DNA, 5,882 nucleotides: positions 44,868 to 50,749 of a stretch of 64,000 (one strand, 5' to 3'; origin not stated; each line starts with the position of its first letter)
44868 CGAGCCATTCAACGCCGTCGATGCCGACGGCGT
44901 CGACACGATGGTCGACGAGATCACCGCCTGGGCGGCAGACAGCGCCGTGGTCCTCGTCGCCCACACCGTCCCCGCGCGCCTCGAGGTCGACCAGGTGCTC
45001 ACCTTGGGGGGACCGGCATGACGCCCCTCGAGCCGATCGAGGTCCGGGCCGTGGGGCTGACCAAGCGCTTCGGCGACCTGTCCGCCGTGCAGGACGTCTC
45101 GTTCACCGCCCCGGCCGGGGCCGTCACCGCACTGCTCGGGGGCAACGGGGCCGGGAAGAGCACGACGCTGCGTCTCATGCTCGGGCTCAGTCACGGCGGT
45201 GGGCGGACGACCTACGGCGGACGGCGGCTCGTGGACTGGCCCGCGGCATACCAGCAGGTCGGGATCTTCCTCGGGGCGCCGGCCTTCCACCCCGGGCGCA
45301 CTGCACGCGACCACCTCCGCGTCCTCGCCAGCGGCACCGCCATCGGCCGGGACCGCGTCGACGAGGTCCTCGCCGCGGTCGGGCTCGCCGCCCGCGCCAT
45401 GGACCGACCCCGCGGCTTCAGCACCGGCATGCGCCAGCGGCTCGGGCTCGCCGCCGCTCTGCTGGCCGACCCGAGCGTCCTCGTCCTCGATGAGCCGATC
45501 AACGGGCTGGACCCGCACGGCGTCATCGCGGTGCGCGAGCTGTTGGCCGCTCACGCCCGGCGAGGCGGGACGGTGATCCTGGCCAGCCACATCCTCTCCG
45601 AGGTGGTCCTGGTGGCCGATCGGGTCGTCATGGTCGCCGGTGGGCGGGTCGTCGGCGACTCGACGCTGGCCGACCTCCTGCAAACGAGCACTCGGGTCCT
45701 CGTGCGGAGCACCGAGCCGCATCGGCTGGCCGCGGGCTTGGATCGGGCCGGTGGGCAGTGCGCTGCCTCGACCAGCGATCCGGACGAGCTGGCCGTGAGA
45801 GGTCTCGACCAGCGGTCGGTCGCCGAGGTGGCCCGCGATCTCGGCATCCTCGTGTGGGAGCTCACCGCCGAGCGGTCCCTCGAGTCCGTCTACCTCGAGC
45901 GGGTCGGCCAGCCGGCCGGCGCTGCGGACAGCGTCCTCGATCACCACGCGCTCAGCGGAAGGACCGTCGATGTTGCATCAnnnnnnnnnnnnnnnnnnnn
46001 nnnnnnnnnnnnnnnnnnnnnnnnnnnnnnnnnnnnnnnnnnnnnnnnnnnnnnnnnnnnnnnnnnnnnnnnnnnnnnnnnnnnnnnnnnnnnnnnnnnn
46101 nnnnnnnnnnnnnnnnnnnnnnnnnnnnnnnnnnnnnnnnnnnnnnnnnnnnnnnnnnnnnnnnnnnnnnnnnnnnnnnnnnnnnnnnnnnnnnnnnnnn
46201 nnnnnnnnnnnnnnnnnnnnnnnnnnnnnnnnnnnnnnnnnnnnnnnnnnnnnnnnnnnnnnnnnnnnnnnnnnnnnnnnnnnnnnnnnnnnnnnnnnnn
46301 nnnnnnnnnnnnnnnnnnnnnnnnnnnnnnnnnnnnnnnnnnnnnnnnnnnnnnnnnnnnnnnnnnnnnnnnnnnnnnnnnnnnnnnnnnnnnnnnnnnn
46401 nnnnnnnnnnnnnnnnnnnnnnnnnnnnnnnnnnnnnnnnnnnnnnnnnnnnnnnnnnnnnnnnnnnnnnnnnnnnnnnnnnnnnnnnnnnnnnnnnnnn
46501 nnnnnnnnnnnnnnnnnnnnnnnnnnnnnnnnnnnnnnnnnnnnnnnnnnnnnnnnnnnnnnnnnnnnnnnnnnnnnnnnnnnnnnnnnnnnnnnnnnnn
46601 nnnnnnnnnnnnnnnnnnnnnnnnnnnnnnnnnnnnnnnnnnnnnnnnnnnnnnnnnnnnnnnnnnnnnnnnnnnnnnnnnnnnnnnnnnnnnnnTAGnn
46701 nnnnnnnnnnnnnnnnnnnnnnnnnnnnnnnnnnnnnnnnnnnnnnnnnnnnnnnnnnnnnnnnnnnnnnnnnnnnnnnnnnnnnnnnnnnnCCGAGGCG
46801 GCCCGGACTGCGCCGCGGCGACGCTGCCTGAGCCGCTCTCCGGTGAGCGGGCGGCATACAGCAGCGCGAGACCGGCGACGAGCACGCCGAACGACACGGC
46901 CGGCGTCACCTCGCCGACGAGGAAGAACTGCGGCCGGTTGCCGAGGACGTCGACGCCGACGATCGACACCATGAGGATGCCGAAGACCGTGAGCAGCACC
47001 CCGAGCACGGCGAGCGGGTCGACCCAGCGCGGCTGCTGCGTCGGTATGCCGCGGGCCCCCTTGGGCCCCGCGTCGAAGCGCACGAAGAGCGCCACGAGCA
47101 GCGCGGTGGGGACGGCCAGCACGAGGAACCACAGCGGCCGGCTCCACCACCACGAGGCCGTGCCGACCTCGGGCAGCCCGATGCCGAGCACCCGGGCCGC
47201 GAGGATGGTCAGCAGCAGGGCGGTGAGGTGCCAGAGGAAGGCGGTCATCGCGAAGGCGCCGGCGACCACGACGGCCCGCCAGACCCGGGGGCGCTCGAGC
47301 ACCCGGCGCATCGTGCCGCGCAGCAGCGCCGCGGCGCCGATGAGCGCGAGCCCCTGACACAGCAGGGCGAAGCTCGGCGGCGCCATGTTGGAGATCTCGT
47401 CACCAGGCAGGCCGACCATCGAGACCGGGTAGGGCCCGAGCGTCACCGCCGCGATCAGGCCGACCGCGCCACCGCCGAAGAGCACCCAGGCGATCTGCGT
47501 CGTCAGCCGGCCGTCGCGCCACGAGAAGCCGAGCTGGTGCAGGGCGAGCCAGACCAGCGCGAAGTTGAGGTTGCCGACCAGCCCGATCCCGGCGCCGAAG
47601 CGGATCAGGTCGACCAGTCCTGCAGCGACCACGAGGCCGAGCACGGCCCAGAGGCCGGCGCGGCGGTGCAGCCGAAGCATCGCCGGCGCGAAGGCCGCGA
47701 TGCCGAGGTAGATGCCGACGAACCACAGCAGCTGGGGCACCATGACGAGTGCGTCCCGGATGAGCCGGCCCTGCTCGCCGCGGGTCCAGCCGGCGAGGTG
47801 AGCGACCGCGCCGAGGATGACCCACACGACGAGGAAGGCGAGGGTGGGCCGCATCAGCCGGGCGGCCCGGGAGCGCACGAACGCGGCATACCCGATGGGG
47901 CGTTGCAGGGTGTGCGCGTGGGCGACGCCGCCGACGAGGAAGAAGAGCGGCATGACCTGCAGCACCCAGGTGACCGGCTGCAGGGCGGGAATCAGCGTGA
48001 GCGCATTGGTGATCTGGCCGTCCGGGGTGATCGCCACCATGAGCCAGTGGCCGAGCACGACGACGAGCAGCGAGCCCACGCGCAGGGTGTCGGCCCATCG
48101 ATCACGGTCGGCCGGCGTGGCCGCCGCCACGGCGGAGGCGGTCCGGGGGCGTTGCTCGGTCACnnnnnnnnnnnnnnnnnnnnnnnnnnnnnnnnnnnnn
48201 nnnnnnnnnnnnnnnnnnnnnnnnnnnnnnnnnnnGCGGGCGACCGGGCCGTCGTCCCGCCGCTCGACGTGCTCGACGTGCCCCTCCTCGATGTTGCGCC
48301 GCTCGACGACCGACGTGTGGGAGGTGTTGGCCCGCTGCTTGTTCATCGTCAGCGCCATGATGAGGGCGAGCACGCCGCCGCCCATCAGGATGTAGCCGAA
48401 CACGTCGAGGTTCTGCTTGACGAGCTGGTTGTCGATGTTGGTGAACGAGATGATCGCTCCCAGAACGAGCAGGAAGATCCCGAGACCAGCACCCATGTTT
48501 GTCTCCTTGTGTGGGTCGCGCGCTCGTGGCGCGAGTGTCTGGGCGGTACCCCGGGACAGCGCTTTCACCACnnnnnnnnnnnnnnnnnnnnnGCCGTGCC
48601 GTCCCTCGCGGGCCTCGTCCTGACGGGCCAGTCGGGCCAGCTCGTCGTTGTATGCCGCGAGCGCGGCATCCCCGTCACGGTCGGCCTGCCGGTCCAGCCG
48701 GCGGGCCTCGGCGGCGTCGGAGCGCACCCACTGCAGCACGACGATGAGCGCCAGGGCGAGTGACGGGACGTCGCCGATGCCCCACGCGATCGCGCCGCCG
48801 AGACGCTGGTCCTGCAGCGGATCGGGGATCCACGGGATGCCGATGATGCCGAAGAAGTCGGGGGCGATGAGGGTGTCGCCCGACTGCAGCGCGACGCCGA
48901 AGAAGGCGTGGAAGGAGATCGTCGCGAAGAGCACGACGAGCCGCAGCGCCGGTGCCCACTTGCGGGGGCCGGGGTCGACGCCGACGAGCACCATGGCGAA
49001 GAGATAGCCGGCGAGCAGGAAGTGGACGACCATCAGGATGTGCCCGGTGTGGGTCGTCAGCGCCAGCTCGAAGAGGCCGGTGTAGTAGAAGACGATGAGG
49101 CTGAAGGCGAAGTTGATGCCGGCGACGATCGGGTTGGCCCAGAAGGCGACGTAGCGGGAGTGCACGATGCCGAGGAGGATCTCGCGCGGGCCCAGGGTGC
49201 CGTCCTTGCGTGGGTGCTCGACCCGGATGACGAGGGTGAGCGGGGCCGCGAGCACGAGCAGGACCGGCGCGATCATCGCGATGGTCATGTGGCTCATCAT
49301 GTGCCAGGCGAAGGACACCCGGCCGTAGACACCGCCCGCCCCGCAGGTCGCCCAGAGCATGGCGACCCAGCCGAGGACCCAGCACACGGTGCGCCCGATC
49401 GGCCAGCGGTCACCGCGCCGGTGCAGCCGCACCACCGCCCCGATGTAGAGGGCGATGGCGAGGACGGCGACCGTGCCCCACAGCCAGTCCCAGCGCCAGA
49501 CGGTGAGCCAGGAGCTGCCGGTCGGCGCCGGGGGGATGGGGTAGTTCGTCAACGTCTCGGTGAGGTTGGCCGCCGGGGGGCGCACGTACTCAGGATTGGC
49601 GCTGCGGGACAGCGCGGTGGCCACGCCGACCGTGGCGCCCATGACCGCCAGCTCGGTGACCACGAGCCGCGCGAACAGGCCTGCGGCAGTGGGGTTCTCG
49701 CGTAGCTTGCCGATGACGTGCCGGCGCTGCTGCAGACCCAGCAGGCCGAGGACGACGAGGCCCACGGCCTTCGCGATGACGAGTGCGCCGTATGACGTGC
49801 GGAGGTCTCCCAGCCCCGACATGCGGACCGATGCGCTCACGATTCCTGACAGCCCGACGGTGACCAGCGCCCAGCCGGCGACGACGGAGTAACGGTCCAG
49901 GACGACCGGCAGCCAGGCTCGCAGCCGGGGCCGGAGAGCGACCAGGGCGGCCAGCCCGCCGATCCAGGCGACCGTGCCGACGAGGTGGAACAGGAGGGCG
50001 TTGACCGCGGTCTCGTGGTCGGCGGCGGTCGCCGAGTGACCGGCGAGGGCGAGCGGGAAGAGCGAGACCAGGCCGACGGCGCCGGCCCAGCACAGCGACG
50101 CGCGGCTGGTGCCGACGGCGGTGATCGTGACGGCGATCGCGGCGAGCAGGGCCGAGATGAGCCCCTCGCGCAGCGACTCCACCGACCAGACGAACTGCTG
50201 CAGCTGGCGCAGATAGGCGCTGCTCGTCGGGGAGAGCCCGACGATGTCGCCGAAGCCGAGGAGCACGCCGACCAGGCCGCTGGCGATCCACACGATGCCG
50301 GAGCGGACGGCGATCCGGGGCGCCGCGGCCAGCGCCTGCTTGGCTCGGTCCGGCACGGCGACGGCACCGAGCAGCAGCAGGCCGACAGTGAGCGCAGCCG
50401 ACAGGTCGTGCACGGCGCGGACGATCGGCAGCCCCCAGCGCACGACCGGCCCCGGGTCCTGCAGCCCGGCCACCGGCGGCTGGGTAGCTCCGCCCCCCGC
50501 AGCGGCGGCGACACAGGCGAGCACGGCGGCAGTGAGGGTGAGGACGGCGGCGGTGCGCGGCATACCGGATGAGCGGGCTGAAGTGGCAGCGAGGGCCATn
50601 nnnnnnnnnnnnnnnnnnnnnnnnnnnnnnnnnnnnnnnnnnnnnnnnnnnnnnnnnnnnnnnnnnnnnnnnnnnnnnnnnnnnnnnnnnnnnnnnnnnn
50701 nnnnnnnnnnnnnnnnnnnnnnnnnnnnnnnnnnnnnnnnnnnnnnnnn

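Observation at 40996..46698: Eight-gene circular-bacteriocin-like locus in a high-GC actinobacterium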

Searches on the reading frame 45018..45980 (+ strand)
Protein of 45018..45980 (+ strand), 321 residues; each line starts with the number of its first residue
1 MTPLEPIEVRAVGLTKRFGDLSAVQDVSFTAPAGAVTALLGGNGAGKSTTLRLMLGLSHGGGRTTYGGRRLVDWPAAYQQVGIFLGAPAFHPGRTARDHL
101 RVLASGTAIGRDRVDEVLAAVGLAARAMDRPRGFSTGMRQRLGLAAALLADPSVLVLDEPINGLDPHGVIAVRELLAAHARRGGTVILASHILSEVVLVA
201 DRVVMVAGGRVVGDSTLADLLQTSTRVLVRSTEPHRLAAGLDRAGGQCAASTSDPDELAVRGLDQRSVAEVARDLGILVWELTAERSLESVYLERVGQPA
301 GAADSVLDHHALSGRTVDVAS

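Call 4: search_protein_families(library=pfam, max_evalue=1, proteins=[window:45018-45980:+])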
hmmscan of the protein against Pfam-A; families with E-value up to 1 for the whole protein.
window:45018-45980:+ (321 aa): 8 families
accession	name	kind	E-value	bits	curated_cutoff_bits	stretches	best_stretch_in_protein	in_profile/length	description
PF00005.33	ABC_tran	-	2e-24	87.2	25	1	25-162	2-137/137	ABC transporter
PF13304.12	AAA_21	-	4e-16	60.4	27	2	131-193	235-300/304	AAA domain, putative AbiEii toxin, Type IV TA system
PF13555.12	AAA_29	-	0.0033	17.6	27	1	31-51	20-39/61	P-loop containing region of AAA domain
PF13401.12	AAA_22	-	0.052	14.3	27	1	36-159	7-92/130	AAA domain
PF13514.12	AAA_27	-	0.052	13.6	22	1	16-60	9-52/206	AAA domain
PF04310.18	MukB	-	0.068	13.3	23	1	35-52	27-44/226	MukB N-terminal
PF03193.22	RsgA_GTPase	-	0.15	12.3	30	0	34-55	106-127/174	RsgA GTPase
PF13476.12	AAA_23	-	0.41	11.7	27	1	34-52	19-37/201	AAA domain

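Call 5: search_protein_families(library=ncbifam, max_evalue=1, proteins=[window:45018-45980:+])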
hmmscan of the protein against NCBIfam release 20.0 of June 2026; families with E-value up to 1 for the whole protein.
window:45018-45980:+ (321 aa): 192 families (the best 25 are shown)
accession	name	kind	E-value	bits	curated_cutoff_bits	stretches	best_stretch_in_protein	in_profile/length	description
TIGR03740.1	galliderm_ABC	subfamily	1.4e-48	165.6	309.75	1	13-212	5-203/223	lantibiotic protection ABC transporter ATP-binding subunit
TIGR01188.1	drrA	subfamily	5.7e-39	134.2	312.45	1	16-295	1-300/302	daunorubicin resistance ABC transporter, ATP-binding protein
TIGR03522.1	GldA_ABC_ATP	equivalog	1.2e-38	133.3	402.6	1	9-228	3-227/301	gliding motility-associated ABC transporter ATP-binding subunit GldA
NF010060.0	PRK13537.1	equivalog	6.6e-32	110.6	521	1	6-222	15-235/314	nodulation factor ABC transporter ATP-binding protein NodI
TIGR03864.1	PQQ_ABC_ATP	hypoth_equivalog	2.4e-31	109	302.25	1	12-224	5-223/236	ABC transporter, ATP-binding subunit, PQQ-dependent alcohol dehydrogenase system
NF033858.1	ABC2_perm_RbbA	equivalog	3.1e-31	108.1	1050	1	7-224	265-488/909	ribosome-associated ATPase/putative transporter RbbA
NF010059.0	PRK13536.1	equivalog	4.8e-31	107.7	549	1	8-222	43-263/342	nodulation factor ABC transporter ATP-binding protein NodI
TIGR01288.1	nodI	equivalog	2e-30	105.8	424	1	8-215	4-217/303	nodulation factor ABC transporter ATP-binding protein NodI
NF008420.0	PRK11247.1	equivalog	2.7e-29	102.1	395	1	12-217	16-218/257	aliphatic sulfonates ABC transporter ATP-binding protein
TIGR00968.1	3a0106s01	subfamily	3e-29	102.2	342.75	1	14-227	6-225/237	sulfate ABC transporter ATP-binding protein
NF010061.0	PRK13538.1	equivalog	4.9e-28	98.1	195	1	22-192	19-192/211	cytochrome c biogenesis heme-transporting ATPase CcmA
TIGR03873.1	F420-0_ABC_ATP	hypoth_equivalog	6.3e-28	97.7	372.4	2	99-222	103-226/256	putative F420-0 ABC transporter ATP-binding protein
TIGR04521.1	ECF_ATPase_2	equivalog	1.1e-27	96.9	330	2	111-227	121-239/279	energy-coupling factor transporter ATPase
TIGR03265.1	PhnT2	equivalog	1.2e-27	97.1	457.7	1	13-221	9-223/353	putative 2-aminoethylphosphonate ABC transporter ATP-binding protein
TIGR01189.1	ccmA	equivalog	8.4e-27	94.1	131.6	1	14-192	6-186/198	heme ABC exporter ATP-binding protein CcmA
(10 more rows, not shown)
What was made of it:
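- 45018..45983 (+): g7: 321-aa ABC ATPase of the DrrA / lantibiotic-protection type. It is the self-protection exporter ATPase. TIGR03740 'lantibiotic protection ABC transporter ATP-binding subunit' E 1.4e-48 and DrrA E 5.7e-39, both below equivalog cut-offs (calls 4, 5).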

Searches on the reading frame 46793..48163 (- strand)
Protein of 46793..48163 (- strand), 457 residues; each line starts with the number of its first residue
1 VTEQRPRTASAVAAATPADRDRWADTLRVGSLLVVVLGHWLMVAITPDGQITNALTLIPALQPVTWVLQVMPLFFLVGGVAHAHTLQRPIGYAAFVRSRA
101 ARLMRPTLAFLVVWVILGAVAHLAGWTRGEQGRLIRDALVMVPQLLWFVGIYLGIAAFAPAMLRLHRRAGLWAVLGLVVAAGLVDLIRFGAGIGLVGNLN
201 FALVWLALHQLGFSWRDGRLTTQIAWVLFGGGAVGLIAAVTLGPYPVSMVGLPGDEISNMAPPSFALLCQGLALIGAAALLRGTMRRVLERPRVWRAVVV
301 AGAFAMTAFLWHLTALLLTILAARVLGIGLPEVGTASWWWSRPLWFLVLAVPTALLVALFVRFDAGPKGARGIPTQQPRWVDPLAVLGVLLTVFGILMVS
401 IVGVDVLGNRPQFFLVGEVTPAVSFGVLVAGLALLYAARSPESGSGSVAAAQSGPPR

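Call 63: search_protein_families(library=pfam, max_evalue=0.001, proteins=[window:46793-48163:-])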
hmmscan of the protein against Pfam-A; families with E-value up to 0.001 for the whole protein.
window:46793-48163:- (457 aa): 1 family
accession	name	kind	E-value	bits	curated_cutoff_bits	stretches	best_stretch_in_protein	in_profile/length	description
PF01757.29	Acyl_transf_3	-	2.8e-23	82.9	31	1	22-360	2-324/326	Acyltransferase domain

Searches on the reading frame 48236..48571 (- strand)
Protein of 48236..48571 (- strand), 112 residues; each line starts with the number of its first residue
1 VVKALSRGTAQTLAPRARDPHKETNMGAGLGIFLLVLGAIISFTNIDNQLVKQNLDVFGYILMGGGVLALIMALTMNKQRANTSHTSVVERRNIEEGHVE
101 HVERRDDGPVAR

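Call 63: search_protein_families(library=pfam, max_evalue=0.001, proteins=[window:48236-48571:-])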
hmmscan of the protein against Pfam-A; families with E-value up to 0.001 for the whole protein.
window:48236-48571:- (112 aa): 1 family
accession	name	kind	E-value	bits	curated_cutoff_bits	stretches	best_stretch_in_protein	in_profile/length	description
PF20059.4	DUF6458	-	6.9e-09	36.3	27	1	26-88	1-63/78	Domain of unknown function (DUF6458)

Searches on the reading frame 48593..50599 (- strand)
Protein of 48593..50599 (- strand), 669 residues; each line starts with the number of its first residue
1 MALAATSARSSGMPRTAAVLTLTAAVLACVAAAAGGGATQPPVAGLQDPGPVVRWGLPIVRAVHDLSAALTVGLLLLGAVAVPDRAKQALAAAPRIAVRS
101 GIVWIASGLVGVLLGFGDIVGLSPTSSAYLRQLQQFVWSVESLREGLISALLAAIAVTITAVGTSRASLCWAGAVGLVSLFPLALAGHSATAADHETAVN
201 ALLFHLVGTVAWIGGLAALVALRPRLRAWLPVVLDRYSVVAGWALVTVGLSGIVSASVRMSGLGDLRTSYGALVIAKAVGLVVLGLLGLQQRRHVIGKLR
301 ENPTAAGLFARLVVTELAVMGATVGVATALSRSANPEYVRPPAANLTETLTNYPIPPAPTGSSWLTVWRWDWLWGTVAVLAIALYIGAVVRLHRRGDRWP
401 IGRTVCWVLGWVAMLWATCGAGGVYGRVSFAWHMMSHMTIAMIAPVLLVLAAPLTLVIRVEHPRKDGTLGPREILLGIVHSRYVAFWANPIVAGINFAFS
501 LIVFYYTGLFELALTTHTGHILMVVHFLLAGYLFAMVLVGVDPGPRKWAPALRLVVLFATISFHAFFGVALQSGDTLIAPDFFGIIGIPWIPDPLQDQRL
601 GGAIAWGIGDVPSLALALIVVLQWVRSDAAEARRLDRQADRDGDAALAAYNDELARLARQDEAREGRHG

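Call 63: search_protein_families(library=pfam, max_evalue=0.001, proteins=[window:48593-50599:-])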
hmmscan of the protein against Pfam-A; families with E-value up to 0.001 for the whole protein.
window:48593-50599:- (669 aa): 2 families
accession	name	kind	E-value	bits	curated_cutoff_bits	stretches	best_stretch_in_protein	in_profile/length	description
PF09678.15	Caa3_CtaG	-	4.2e-76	255.9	27.7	1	383-627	1-237/237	Cytochrome c oxidase caa3 assembly factor (Caa3_CtaG)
PF05425.18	CopD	-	3e-14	53.7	32.1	1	233-330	3-105/105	Copper resistance protein D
